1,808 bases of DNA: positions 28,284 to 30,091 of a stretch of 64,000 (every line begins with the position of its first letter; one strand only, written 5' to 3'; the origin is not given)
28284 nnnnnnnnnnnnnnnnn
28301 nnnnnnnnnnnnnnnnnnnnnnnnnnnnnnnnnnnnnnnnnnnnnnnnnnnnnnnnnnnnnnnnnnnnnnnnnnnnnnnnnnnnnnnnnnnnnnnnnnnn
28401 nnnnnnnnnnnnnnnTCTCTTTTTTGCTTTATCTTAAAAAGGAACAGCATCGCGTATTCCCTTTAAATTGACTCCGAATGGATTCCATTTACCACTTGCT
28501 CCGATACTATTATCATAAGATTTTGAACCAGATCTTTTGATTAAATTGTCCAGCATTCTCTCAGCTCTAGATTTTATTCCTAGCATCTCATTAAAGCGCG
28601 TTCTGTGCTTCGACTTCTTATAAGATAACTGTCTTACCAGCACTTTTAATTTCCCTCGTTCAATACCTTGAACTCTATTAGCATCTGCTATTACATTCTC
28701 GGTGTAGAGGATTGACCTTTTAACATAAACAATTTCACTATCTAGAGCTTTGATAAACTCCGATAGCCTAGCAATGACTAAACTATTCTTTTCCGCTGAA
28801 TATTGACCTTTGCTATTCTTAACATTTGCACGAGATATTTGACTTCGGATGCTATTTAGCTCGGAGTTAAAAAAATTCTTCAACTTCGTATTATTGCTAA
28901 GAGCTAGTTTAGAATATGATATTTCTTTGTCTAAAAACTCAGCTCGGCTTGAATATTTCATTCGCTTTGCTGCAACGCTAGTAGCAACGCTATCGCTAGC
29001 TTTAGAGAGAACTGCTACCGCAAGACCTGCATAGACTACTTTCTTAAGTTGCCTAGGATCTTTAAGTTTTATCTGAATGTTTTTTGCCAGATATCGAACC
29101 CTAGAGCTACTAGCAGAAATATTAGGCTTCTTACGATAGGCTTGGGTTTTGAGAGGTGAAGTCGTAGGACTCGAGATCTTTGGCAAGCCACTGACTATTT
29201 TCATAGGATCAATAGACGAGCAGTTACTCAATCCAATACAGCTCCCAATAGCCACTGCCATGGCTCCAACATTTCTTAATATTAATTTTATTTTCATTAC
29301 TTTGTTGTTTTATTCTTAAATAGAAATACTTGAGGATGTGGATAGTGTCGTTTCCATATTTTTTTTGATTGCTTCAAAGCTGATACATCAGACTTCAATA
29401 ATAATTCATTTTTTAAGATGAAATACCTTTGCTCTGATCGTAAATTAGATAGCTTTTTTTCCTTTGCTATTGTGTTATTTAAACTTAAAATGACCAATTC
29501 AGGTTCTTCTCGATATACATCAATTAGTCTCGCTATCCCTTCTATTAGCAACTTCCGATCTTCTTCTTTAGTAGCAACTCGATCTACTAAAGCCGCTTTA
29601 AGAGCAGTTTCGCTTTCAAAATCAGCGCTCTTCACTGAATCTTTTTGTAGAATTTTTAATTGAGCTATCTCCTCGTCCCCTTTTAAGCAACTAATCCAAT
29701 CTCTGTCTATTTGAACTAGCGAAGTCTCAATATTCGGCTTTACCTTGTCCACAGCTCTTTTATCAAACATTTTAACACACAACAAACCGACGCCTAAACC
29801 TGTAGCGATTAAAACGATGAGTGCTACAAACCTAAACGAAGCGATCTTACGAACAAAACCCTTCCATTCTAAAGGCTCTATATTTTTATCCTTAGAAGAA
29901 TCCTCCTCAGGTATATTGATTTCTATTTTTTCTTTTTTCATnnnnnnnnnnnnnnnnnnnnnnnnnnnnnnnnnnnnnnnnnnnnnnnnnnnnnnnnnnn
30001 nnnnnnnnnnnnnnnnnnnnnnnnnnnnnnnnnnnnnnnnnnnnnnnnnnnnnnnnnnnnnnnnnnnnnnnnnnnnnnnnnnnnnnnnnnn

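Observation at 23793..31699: Nine-gene MotA / MotB-vWA / lipoprotein / TPR operon ending in a toxin-immunity-like pair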

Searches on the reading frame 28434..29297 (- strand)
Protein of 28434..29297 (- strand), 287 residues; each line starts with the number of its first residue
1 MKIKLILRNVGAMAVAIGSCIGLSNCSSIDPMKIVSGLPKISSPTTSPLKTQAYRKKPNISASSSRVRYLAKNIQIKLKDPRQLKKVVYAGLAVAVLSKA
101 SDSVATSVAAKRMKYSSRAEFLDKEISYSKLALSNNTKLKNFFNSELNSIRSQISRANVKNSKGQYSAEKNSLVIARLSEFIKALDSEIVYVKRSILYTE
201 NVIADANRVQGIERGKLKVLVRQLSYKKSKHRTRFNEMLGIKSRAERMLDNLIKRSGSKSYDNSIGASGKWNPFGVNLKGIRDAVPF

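Call 3: search_protein_families(library=pfam, proteins=[window:28434-29297:-], max_evalue=1)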
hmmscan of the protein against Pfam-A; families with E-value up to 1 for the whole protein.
window:28434-29297:- (287 aa): 3 families
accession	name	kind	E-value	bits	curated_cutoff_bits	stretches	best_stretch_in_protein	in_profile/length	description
PF03343.18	SART-1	-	0.028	13.5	31.5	1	103-191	265-358/585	SART-1 family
PF20675.2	MPH2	-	0.089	14.1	29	1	106-173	22-91/107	Maintenance of Photosystem II under High light 2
PF23735.1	KIF9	-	0.61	10.7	31.9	0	204-248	68-112/140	Kinesin-like protein KIF9 domain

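Call 4: search_protein_families(library=padloc, proteins=[window:28434-29297:-], max_evalue=1)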
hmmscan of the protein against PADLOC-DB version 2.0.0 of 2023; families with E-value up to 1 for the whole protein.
window:28434-29297:- (287 aa): 0 families

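Call 5: search_protein_families(library=ncbifam, proteins=[window:28434-29297:-], max_evalue=1)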
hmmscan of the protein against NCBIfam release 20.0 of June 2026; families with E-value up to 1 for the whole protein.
window:28434-29297:- (287 aa): 0 families

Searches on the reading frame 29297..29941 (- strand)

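Call 3: search_protein_families(library=pfam, proteins=[window:29297-29941:-], max_evalue=1)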
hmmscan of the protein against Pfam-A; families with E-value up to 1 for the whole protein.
window:29297-29941:- (214 aa): 1 family
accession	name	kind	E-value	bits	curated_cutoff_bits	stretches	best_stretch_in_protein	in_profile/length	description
PF09432.15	THP2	-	0.048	14.1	28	1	135-211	38-111/129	Tho complex subunit THP2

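Call 4: search_protein_families(library=padloc, proteins=[window:29297-29941:-], max_evalue=1)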
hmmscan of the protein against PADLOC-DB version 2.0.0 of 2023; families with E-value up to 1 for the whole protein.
window:29297-29941:- (214 aa): 0 families

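Call 5: search_protein_families(library=ncbifam, proteins=[window:29297-29941:-], max_evalue=1)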
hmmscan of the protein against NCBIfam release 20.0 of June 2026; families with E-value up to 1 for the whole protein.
window:29297-29941:- (214 aa): 0 families
